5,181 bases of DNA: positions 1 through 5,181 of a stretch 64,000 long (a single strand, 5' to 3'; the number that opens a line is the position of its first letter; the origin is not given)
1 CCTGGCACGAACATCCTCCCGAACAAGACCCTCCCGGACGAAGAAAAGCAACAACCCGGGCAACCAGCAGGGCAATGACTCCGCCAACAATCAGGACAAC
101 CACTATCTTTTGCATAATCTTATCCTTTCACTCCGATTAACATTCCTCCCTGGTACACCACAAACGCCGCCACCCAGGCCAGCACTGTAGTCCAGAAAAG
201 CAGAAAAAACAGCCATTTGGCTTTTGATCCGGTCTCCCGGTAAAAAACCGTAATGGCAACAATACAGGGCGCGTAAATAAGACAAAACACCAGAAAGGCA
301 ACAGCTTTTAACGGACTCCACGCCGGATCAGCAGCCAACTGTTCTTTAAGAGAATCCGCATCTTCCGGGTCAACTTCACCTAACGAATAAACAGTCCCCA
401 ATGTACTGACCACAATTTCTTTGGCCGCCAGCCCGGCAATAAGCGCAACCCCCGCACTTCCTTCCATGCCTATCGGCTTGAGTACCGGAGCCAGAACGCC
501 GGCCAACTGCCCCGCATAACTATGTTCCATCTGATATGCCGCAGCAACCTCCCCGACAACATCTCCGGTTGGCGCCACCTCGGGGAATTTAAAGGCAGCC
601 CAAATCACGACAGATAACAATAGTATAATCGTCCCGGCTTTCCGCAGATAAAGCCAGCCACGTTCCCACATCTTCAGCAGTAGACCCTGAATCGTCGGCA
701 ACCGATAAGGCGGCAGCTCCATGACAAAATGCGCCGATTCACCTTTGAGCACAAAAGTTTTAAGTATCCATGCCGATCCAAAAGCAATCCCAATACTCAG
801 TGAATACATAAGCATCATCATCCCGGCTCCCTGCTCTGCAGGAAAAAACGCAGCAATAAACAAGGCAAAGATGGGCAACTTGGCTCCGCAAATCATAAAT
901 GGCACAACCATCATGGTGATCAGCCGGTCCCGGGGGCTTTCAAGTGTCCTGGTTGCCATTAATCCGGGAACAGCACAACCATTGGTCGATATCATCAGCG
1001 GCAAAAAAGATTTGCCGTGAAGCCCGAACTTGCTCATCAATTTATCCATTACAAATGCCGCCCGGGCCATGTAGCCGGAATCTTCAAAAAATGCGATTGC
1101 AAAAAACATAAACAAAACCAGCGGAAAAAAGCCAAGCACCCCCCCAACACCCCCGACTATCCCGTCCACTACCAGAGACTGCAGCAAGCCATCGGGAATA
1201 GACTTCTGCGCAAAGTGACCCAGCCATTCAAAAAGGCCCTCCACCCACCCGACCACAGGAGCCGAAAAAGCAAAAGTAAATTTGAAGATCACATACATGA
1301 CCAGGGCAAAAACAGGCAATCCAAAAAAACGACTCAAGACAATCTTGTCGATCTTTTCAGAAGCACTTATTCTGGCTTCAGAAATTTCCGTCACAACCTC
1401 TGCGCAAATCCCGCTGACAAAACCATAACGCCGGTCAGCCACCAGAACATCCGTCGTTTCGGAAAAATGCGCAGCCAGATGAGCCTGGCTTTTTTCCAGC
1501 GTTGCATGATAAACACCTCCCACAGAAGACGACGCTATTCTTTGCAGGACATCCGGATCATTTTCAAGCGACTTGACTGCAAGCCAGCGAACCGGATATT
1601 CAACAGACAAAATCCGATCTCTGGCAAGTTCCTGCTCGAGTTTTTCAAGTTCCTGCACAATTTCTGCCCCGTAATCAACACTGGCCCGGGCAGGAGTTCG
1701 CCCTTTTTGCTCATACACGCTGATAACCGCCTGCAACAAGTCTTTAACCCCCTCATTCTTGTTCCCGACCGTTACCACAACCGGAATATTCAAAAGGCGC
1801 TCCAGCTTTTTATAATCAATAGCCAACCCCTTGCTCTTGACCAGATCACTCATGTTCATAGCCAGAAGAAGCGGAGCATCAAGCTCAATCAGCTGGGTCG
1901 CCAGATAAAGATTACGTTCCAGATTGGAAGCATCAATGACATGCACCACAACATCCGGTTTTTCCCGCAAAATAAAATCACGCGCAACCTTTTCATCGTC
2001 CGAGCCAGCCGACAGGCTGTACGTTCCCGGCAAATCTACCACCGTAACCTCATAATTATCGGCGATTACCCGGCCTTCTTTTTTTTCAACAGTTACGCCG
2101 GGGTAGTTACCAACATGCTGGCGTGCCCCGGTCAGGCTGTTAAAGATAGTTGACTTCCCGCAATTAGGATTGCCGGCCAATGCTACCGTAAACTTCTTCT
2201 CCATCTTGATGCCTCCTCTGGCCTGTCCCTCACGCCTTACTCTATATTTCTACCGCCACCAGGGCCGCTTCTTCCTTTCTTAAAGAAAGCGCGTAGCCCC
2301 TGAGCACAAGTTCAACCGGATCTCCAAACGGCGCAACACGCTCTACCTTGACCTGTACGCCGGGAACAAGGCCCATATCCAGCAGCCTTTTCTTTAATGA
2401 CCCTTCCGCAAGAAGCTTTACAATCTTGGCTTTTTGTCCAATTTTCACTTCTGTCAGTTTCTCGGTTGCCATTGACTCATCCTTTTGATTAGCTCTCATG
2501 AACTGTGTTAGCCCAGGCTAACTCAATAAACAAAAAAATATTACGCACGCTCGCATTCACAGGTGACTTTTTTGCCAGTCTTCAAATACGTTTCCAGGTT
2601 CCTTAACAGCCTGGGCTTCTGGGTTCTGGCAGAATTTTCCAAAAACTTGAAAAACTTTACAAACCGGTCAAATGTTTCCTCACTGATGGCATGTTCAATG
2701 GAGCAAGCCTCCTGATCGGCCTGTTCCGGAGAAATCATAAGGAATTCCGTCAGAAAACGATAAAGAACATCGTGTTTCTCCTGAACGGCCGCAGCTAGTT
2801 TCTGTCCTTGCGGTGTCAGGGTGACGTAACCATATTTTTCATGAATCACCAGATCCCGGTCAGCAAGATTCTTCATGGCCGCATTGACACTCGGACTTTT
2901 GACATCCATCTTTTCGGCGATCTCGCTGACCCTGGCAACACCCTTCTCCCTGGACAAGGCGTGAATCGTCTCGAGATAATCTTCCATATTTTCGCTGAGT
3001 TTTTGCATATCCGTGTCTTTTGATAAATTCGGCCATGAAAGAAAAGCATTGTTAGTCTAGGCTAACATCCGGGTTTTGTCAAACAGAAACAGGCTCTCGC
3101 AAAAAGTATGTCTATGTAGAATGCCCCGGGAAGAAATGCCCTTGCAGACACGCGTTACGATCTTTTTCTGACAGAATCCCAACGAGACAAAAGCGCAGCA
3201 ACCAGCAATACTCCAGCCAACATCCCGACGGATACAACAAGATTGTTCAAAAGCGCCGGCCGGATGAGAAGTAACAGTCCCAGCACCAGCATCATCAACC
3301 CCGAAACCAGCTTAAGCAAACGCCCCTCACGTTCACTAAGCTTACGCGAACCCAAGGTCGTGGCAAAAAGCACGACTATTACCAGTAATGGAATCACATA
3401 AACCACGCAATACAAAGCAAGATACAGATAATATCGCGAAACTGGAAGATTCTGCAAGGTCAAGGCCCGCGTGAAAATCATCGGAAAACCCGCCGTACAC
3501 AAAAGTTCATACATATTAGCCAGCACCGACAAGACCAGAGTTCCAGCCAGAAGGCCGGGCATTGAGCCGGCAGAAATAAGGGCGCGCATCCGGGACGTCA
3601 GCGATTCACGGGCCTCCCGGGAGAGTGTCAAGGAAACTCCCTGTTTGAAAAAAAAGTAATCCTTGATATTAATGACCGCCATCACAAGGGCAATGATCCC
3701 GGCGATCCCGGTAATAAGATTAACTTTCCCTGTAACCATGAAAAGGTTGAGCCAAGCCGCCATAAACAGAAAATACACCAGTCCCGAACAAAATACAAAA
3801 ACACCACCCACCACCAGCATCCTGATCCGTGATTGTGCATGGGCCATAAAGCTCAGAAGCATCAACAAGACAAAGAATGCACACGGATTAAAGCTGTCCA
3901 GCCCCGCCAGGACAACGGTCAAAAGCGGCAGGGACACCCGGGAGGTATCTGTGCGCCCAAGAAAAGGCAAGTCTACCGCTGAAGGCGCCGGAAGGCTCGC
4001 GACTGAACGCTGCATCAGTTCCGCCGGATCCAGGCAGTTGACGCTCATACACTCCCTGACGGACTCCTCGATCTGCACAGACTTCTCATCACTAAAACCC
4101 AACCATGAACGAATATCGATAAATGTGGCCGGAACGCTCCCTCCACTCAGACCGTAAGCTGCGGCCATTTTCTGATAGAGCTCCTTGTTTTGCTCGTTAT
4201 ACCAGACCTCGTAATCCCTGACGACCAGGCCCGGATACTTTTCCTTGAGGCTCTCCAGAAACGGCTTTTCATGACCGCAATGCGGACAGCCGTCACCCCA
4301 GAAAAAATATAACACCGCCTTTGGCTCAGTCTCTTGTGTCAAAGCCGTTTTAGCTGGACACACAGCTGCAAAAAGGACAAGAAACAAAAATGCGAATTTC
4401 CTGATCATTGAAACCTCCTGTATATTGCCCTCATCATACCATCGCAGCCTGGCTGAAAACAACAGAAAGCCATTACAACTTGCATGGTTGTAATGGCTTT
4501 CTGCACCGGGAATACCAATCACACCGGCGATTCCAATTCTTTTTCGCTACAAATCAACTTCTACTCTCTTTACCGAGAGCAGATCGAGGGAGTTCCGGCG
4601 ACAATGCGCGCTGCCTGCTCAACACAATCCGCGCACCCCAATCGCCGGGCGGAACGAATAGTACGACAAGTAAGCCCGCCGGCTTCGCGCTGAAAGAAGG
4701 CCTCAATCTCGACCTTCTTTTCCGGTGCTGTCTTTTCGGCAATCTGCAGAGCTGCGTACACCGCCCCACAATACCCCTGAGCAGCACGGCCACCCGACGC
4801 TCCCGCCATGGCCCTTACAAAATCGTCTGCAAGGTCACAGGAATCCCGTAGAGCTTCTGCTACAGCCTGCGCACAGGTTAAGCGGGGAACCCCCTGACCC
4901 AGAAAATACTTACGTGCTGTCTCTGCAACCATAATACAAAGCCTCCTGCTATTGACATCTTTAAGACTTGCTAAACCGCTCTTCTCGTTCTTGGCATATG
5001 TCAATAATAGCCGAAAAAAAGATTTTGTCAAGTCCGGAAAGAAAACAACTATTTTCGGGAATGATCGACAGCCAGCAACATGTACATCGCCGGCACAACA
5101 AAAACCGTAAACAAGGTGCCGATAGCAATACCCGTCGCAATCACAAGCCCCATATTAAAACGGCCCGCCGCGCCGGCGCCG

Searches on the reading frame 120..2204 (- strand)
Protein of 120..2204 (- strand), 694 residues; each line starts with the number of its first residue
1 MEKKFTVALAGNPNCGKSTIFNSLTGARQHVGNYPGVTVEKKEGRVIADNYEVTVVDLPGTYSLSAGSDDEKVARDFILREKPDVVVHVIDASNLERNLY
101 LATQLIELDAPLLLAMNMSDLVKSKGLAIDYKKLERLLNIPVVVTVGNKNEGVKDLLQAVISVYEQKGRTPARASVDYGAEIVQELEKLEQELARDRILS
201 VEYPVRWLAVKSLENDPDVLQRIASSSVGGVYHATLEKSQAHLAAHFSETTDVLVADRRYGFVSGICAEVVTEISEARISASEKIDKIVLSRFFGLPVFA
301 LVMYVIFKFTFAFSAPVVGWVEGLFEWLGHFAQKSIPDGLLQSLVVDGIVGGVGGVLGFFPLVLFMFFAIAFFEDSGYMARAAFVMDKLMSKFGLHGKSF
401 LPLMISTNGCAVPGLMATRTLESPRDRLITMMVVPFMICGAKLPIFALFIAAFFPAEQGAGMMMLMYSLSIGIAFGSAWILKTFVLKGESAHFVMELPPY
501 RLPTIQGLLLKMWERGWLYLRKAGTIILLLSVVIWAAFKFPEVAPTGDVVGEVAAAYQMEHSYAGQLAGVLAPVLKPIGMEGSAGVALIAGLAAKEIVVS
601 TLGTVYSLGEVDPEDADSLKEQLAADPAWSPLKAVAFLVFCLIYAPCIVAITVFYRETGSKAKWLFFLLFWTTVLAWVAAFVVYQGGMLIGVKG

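Call 42: search_protein_families(library=pfam, proteins=[window:120-2204:-], max_evalue=0.00001)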
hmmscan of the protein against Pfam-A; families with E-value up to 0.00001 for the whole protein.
window:120-2204:- (694 aa): 5 families
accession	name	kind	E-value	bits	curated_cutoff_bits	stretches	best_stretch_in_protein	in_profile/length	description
PF02421.24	FeoB_N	-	2.7e-66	222.3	27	1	6-159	2-155/156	Ferrous iron transport protein B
PF07670.19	Gate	-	5e-39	133.4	29.6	2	357-452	2-103/104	Nucleoside recognition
PF01926.29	MMR_HSR1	-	3.7e-23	82.2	21.9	1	6-117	1-112/113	50S ribosome-binding GTPase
PF07664.17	FeoB_C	-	1.2e-20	73.4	26.6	1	463-515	1-54/54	Ferrous iron transport protein B C terminus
PF17910.6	FeoB_Cyto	-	1.9e-19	70.3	23.4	1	178-272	1-90/90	FeoB cytosolic helical domain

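Call 66: find_encoding_contigs(protein=window:120-2204:-, flank=10000, max_places=2)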
Protein window:120-2204:- (694 aa): 13 contigs read that carry it; 2 places shown.
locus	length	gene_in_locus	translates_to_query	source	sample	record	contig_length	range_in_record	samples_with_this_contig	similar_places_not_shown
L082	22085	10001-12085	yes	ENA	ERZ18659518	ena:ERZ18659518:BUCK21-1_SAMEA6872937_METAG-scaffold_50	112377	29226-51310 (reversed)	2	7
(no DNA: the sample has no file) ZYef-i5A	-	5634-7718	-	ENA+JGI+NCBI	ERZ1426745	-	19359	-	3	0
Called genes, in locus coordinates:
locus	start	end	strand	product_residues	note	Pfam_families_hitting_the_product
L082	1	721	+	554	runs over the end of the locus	PF01266:DAO (faint), PF03486:HI0933_like (faint), PF07992:Pyr_redox_2, PF13738:Pyr_redox_3, PF00070:Pyr_redox, PF02852:Pyr_redox_dim, PF00581:Rhodanese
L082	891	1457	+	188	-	PF00440:TetR_N, PF17937:TetR_C_28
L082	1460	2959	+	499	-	PF02321:OEP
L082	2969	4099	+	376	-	PF00364:Biotin_lipoyl (faint), PF25917:BSH_RND, PF25973:BSH_CzcB (weak), PF25944:Beta-barrel_RND, PF25954:Beta-barrel_RND_2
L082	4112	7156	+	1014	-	PF00873:ACR_tran, PF03176:MMPL (faint)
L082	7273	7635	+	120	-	PF09719:C_GCAxxG_C_C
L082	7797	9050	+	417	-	-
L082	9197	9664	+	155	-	PF01325:Fe_dep_repress, PF12802:MarR_2 (weak), PF02742:Fe_dep_repr_C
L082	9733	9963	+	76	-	PF04023:FeoA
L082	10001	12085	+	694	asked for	PF01926:MMR_HSR1, PF02421:FeoB_N, PF04548:AIG1 (faint), PF17910:FeoB_Cyto, PF07670:Gate, PF07664:FeoB_C, PF07670:Gate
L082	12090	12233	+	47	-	PF12669:FeoB_associated (weak)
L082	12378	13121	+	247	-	PF01476:LysM, PF03734:YkuD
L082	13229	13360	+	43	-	-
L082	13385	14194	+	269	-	PF02535:Zip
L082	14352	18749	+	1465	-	-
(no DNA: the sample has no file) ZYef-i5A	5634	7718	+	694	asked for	PF01926:MMR_HSR1, PF02421:FeoB_N, PF04548:AIG1 (faint), PF17910:FeoB_Cyto, PF07670:Gate, PF07664:FeoB_C, PF07670:Gate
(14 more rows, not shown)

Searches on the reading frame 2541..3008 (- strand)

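Call 42: search_protein_families(library=pfam, proteins=[window:2541-3008:-], max_evalue=0.00001)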
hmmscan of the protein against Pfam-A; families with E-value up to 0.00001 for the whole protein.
window:2541-3008:- (155 aa): 2 families
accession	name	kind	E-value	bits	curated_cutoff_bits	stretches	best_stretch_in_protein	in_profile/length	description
PF02742.21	Fe_dep_repr_C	-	1.2e-18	67.3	27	1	65-126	1-62/70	Iron dependent repressor, metal binding and dimerisation domain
PF01325.25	Fe_dep_repress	-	1.1e-15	58.1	26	1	3-60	1-58/60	Iron dependent repressor, N-terminal DNA binding domain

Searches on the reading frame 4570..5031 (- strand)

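Call 42: search_protein_families(library=pfam, proteins=[window:4570-5031:-], max_evalue=0.00001)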
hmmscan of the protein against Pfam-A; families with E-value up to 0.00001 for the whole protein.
window:4570-5031:- (153 aa): 1 family
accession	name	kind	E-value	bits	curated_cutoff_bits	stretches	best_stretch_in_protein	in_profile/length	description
PF09719.15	C_GCAxxG_C_C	-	6.4e-10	39.6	27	1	52-145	2-116/118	Putative redox-active protein (C_GCAxxG_C_C)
